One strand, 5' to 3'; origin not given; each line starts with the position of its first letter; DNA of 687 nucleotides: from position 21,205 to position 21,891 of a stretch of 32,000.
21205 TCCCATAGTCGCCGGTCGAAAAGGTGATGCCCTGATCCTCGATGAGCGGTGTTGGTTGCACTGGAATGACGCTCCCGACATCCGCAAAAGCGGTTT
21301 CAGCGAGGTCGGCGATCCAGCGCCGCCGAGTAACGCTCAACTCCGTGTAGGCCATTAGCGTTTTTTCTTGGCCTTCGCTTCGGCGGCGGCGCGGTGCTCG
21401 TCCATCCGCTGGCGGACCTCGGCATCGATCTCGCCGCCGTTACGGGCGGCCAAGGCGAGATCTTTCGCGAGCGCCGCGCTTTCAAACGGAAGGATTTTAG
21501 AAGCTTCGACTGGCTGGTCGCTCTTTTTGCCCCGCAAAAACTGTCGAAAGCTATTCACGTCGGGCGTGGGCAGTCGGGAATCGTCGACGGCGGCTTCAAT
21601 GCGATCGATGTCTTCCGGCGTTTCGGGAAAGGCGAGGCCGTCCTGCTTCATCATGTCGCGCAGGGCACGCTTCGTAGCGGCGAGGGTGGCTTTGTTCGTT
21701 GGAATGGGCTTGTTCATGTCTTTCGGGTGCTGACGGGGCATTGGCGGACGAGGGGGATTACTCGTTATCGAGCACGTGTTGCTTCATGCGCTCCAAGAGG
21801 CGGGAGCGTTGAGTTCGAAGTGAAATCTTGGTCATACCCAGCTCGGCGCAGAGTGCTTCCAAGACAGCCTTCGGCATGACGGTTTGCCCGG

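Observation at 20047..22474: Divergent operon: ECF-like sigma, 128-aa unknown, ImmA/IrrE protease and HNH nuclease, a possible sensing/effector arm of the Ubl cassette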

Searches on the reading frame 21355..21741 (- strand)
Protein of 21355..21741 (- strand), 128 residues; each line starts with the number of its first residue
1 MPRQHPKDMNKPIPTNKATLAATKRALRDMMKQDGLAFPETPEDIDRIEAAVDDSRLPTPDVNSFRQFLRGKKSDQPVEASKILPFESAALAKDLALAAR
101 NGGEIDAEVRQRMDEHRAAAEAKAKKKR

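Call 3: search_protein_families(library=pfam, proteins=[window:21355-21741:-], max_evalue=0.1)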
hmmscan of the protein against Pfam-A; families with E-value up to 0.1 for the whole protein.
window:21355-21741:- (128 aa): 0 families

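Call 4: search_protein_families(library=padloc, proteins=[window:21355-21741:-], max_evalue=0.1)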
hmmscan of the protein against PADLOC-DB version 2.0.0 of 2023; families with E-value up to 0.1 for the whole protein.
window:21355-21741:- (128 aa): 1 family
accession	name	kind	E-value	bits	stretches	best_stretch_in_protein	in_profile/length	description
PDLC04142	capH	-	0.0035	16.4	1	24-121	8-96/103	capH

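Call 17: find_homologous_proteins(query=window:21355-21741:-, max_evalue=0.001)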
Query window:21355-21741:- (128 aa): 21 proteins with E <= 0.001 among 82 candidates.
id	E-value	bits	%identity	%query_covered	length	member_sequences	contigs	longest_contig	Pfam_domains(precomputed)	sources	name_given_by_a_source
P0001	7.0e-72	257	96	100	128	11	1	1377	-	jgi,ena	-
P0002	5.3e-52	193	75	88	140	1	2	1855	-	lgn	-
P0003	7.8e-52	193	77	93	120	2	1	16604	-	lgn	-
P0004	8.5e-52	193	74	85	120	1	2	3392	-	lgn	-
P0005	2.2e-50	188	74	85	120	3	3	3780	-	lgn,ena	-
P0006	3.3e-50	187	75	94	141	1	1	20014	-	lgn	-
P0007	7.3e-49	183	74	85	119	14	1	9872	-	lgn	-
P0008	1.3e-48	182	72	85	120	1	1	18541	-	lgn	-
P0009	1.8e-48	182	76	94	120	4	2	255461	-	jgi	jgi:hypothetical protein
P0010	2.5e-47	178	75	92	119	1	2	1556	-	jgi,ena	-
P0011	2.7e-47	178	72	94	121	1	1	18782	-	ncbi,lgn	-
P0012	2.8e-47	178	72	84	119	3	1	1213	-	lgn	-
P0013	3.8e-47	178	73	85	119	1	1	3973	-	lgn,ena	-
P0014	1.6e-46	176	73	91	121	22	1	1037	-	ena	-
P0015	7.9e-46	173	73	85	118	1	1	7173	-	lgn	-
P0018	4.9e-40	155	65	88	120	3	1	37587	-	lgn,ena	-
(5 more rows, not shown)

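Call 19: find_encoding_contigs(protein=P0009, flank=8000, max_places=3)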
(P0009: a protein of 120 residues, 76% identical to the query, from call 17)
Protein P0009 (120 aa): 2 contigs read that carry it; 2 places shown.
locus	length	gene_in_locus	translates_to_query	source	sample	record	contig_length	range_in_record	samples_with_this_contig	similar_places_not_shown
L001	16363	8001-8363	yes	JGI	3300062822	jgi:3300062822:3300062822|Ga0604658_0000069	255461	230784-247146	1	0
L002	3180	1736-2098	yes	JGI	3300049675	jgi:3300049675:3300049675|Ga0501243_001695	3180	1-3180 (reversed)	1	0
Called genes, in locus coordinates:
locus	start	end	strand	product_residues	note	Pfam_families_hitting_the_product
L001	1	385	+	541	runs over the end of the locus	PF10412:TrwB_AAD_bind (faint)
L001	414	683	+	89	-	-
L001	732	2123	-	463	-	-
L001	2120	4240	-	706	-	PF13588:HSDR_N_2, PF02384:N6_Mtase, PF01170:UPF0020, PF07669:Eco57I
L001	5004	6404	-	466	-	PF14464:Prok-JAB (weak), PF00899:ThiF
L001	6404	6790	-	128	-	PF14462:Prok-E2_E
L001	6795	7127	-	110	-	PF14452:Multi_ubiq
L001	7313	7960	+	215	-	PF04542:Sigma70_r2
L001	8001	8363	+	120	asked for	-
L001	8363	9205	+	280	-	PF06114:Peptidase_M78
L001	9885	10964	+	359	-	PF06067:DUF932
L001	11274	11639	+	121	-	-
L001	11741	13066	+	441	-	PF01595:CNNM, PF00571:CBS (faint), PF03471:CorC_HlyC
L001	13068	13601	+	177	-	PF09835:DUF2062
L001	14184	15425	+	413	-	PF02321:OEP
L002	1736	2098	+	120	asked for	-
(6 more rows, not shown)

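Call 21: search_solved_structures(query=A1, max_evalue=10, show_alignments=3)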
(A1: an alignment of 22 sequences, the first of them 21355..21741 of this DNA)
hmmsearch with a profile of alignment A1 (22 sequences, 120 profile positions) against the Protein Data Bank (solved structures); distinct sequences matched with E-value up to 10: 5.
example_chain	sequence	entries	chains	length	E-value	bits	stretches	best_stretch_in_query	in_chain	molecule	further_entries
36zl_A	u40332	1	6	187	1.7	12.1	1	32-57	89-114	Corrinoid adenosyltransferase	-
3c73_A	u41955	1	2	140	2.1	11.8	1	11-52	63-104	Thiol-disulfide oxidoreductase resA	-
2h1b_A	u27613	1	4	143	2.2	11.8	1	11-52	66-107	Thiol-disulfide oxidoreductase resA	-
3c71_A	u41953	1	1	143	2.2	11.8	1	11-52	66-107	Thiol-disulfide oxidoreductase resA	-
1st9_A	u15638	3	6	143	2.2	11.8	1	11-52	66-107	Thiol-disulfide oxidoreductase resA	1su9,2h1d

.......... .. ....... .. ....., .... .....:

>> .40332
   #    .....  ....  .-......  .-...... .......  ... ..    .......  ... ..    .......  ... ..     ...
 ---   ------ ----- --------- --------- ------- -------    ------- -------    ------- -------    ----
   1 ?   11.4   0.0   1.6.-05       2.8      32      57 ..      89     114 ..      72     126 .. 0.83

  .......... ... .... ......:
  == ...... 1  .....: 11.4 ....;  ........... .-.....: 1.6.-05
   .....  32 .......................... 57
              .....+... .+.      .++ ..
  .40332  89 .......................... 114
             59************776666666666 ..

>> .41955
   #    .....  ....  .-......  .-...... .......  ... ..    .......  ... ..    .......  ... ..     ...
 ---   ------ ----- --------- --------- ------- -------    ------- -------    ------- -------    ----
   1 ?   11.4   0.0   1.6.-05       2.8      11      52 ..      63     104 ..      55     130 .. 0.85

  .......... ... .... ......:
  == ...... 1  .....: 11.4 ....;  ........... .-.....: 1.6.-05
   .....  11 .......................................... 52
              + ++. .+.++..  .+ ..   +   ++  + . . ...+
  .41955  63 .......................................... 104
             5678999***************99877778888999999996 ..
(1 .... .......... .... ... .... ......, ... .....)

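Call 22: find_encoding_contigs(protein=P0018, flank=7000, max_places=2)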
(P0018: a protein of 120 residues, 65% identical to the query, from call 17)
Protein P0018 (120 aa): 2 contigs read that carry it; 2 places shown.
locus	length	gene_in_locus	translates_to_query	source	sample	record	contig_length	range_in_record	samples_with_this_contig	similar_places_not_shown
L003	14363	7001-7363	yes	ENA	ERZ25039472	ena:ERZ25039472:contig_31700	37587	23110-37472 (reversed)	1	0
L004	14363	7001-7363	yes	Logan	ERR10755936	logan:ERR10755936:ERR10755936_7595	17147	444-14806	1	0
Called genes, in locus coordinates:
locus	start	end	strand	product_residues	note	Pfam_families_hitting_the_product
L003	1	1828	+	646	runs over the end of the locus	?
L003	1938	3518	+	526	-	PF01694:Rhomboid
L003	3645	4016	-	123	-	PF20137:BubE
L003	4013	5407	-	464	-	PF00899:ThiF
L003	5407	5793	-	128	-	PF14462:Prok-E2_E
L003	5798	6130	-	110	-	PF14452:Multi_ubiq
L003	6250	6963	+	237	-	PF04542:Sigma70_r2 (weak)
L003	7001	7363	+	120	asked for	-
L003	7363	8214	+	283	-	PF06114:Peptidase_M78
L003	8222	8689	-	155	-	-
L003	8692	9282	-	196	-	-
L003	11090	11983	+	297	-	-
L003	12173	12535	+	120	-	-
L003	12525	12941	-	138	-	-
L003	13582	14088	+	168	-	PF14317:YcxB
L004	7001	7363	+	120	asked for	-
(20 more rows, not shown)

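Call 23: find_encoding_contigs(protein=P0011, flank=7000, max_places=2)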
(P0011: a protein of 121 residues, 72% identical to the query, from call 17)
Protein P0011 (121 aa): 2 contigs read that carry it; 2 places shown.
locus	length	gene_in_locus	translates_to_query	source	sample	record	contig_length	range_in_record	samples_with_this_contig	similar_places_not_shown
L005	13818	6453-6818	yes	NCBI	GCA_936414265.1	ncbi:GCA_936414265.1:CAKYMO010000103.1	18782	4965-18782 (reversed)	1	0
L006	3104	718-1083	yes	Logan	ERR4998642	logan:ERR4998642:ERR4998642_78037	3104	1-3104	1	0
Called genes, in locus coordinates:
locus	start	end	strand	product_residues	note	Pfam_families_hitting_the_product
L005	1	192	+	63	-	?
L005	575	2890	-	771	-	PF14236:DruA, PF14706:Tnp_DNA_bind, PF02281:Dimer_Tnp_Tn5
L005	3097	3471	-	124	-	PF20137:BubE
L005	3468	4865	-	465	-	PF14464:Prok-JAB (weak), PF00899:ThiF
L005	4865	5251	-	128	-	PF14462:Prok-E2_E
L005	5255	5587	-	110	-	PF14452:Multi_ubiq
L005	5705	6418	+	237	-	PF04542:Sigma70_r2 (faint)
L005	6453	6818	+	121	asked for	-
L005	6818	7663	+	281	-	PF06114:Peptidase_M78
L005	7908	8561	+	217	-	-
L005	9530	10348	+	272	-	-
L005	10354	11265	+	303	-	-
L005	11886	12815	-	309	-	-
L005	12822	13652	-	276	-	-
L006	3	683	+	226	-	?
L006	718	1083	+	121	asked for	-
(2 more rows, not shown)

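Call 24: find_encoding_contigs(protein=P0006, flank=7000, max_places=2)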
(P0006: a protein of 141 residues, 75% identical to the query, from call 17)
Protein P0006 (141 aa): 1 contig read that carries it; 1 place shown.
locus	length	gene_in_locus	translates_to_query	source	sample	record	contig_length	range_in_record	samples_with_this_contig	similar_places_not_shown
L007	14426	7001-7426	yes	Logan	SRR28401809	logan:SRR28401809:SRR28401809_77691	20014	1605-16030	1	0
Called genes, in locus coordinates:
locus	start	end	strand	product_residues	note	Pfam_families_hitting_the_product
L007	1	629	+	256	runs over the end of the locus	-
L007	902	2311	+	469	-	PF04326:SLFN_AlbA_2, PF13749:HATPase_c_4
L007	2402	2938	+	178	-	-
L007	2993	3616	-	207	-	-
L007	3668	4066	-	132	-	PF20137:BubE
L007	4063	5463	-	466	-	PF14464:Prok-JAB (faint), PF00899:ThiF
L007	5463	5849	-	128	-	PF14462:Prok-E2_E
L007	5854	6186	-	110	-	PF14452:Multi_ubiq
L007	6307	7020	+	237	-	PF04542:Sigma70_r2 (weak)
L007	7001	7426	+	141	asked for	-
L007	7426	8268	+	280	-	PF06114:Peptidase_M78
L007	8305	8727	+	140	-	PF01844:HNH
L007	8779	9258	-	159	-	PF04002:RadC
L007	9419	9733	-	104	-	-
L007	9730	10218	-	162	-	PF04002:RadC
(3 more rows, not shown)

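Call 26: search_protein_families(library=ncbifam, proteins=[window:21355-21741:-], max_evalue=0.1)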
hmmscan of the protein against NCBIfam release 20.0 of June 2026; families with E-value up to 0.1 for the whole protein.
window:21355-21741:- (128 aa): 0 families

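Call 28: search_protein_representatives(alignment_id=A1)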
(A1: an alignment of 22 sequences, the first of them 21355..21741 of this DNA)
Query: 22 sequences, 120 profile positions. Proteins with E-value up to 0.001 (for the whole library): 158; up to 1e-10: 20; up to 1e-30: 2. The best 150 are listed.
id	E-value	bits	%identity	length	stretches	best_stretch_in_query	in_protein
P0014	4.0e-62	224.0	-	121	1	1-119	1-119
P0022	1.5e-31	125.3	-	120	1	2-115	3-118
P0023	1.2e-30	122.4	-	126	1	6-114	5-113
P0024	5.5e-22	94.4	-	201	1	1-78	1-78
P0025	1.2e-21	93.4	-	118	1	11-114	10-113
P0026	4.3e-20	88.3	-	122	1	1-114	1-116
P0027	2.9e-19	85.6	-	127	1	13-115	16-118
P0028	7.9e-19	84.3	-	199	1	1-85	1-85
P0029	5.4e-18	81.6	-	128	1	12-114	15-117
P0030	1.4e-17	80.2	-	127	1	16-120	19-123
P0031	1.4e-15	73.7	-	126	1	7-118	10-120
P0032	6.1e-15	71.7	-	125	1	8-115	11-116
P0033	5.1e-14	68.7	-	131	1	14-119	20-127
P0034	6.8e-13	65.1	-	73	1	3-43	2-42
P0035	1.4e-12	64.1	-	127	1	21-115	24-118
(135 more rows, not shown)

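Call 30: search_protein_families(library=padloc, alignment_id=A2, max_evalue=0.01)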
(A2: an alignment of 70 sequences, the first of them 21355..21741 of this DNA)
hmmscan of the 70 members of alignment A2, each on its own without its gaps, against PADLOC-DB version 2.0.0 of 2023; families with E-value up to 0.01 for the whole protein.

A. member 1, window:21355-21741:- (128 aa): 1 family
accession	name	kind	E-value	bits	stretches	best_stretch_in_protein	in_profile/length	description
PDLC04142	capH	-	0.0035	16.4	1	24-121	8-96/103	capH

B. families by the number of members that match (of 70 scanned): 3 families
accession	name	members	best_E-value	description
PDLC04142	capH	40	1.1e-06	capH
PDLC01692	Cas12f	1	0.0056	CAS-V-F; effector__SPE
PDLC04629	PDC-M40A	1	0.0083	-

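Call 31: search_protein_families(library=pfam, alignment_id=A2, max_evalue=0.01)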
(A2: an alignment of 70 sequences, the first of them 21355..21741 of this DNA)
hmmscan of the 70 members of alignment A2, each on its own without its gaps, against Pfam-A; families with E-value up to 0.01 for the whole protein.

A. member 1, window:21355-21741:- (128 aa): 0 families

B. families by the number of members that match (of 70 scanned): 4 families
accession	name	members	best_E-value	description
PF13288.12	DXPR_C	1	0.0044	DXP reductoisomerase C-terminal domain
PF18495.6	VbhA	1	0.0068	Antitoxin VbhA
PF22552.1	TY-Chap3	1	0.0077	T3SS (YopN, CesT) and YbjN peptide-binding chaperone 3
PF08429.16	PLU-1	1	0.0079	PLU-1-like protein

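Call 35: search_solved_structures(query=A2, max_evalue=10, show_alignments=3)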
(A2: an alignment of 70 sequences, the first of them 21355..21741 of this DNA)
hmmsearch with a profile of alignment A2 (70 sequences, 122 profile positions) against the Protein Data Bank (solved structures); distinct sequences matched with E-value up to 10: 17.
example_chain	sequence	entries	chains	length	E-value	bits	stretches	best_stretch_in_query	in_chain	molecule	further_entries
9def_A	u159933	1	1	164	0.036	17.7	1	34-95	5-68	Win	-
6hlw_B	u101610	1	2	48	0.065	16.8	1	18-40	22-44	Genome polyprotein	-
6mi4_A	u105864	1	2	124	0.22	15.1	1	16-71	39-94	NF-kB ESSENTIAL MODULATOR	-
4tnc_A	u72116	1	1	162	0.26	14.9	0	34-75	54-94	TROPONIN C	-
2w49_0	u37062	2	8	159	0.26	14.8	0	34-75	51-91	TROPONIN C, SKELETAL MUSCLE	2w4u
1ncx_A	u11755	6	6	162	0.27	14.8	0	34-75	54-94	TROPONIN C | Troponin C, skeletal muscle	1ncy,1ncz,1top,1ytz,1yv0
5tnc_A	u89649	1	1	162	0.28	14.8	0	34-73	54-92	TROPONIN-C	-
1a2x_A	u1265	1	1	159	0.37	14.4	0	34-75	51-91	TROPONIN C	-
1tcf_A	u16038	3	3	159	0.4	14.2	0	34-74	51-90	TROPONIN C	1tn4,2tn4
3ol3_A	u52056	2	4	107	0.43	14.2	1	8-63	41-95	Putative uncharacterized protein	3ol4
3jvd_A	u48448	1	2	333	0.96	13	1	20-63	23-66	Transcriptional regulators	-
2a3q_A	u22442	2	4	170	1.2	12.7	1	83-113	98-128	hypothetical protein | Protein RS21-C6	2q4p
6sqw_A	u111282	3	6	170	1.3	12.7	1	84-113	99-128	dCTP pyrophosphatase 1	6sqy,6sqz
9w0a_A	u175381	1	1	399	1.6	12.3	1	50-100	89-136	TtpB1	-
9w5t_A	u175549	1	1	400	1.6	12.3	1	50-100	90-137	TtpB1-CWW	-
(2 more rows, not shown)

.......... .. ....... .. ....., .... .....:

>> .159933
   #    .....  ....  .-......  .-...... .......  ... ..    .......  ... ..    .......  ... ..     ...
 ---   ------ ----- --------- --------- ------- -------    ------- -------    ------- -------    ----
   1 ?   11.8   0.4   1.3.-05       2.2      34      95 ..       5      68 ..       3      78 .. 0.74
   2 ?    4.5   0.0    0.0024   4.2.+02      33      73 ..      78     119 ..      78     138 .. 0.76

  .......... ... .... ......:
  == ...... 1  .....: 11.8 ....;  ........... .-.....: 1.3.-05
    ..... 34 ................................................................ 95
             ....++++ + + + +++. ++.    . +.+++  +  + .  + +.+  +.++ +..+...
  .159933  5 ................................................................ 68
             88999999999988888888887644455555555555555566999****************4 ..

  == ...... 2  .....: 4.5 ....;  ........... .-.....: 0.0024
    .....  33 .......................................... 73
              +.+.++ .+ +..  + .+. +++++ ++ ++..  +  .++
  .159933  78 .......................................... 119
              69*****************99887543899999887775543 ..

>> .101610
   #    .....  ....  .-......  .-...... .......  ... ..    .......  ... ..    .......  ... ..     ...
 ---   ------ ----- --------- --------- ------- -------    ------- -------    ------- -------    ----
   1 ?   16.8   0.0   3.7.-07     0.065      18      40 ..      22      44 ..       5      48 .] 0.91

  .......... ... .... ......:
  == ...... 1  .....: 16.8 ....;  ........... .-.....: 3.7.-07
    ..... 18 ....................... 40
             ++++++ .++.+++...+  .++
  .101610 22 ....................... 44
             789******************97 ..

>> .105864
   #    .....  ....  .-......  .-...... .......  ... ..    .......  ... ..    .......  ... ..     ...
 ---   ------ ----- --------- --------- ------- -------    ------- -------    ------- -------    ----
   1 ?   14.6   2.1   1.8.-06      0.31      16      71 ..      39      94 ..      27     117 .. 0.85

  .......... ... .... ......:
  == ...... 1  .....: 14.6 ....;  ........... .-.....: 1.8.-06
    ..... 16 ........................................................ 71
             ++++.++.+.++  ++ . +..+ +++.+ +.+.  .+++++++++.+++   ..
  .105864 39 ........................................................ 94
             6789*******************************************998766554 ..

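Call 37: predict_structure(alignment_id=A2)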
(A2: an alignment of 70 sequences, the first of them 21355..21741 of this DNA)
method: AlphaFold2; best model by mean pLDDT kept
length: 128 residues; sequences in the alignment: 70
mean_pLDDT: 84.8   pTM: 0.37
mean pLDDT of the five models: 84.8, 83.5, 83.1, 82.6, 82.2
residues with pLDDT >= 90: 61; 70-90: 49; 50-70: 18; < 50: 0
segments of 3 or more residues with pLDDT < 50: none
pLDDT, mean of each block of 10 residues (from residue 1): 75 81 94 94 93 90 91 70 71 76 80 96 93
secondary structure, 60 per line:
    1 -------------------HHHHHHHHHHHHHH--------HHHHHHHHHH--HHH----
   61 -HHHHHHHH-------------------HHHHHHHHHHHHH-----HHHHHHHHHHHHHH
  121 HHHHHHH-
elements in order: H20-33 H42-51 H62-69 H89-101 H107-127

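Call 40: fold_search(model_id=the predicted structure, library=pdb)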
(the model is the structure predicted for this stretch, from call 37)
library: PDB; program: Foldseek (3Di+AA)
matches with E <= 10: 4; with E <= 0.001: 0
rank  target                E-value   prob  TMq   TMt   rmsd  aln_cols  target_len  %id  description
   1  9pgg_Bf               6.2e+00  0.08  0.23  0.06   7.3        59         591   20  Cryo-EM structure of bacteriophage P22 gp1-gp5-gp4 complex at 2.76 angstrom (released 2026-02-04)
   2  8tvu_A                7.2e+00  0.04  0.22  0.06  19.2       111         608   19  In situ cryo-EM structure of bacteriophage P22 portal protein: head-to-tail protein complex at 3.0A resolution (released 2023-11-29)
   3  9pgg_Bd               7.7e+00  0.08  0.23  0.06   6.9        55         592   22  Cryo-EM structure of bacteriophage P22 gp1-gp5-gp4 complex at 2.76 angstrom (released 2026-02-04)
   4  9jg6_A                9.5e+00  0.05  0.21  0.05  15.7        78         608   18  The tail-complex structure of phage P22 (released 2025-02-26)

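Call 100: find_encoding_contigs(protein=P0024, flank=6000, max_places=3)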
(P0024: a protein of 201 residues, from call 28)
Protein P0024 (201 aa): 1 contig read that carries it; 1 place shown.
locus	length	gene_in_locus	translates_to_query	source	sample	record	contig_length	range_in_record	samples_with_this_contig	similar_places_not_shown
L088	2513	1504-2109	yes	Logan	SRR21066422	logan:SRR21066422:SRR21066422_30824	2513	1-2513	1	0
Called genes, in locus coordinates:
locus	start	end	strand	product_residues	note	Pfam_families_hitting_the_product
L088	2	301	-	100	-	?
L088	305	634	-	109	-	PF14452:Multi_ubiq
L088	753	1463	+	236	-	PF04542:Sigma70_r2 (faint)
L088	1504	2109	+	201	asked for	PF12844:HTH_19 (weak)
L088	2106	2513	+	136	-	?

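Call 101: find_encoding_contigs(protein=P0028, flank=6000, max_places=3)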
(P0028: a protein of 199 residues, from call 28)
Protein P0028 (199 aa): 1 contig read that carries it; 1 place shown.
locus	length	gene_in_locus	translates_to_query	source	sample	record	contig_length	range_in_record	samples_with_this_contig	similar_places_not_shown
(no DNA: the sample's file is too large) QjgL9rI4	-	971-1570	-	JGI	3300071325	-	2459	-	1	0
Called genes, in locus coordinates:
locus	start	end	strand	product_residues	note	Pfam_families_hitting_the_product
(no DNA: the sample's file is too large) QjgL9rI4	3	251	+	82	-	?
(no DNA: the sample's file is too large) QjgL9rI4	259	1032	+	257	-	-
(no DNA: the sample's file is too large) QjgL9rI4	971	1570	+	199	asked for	PF13560:HTH_31 (faint), PF12844:HTH_19 (weak)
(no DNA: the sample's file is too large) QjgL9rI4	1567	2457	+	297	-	?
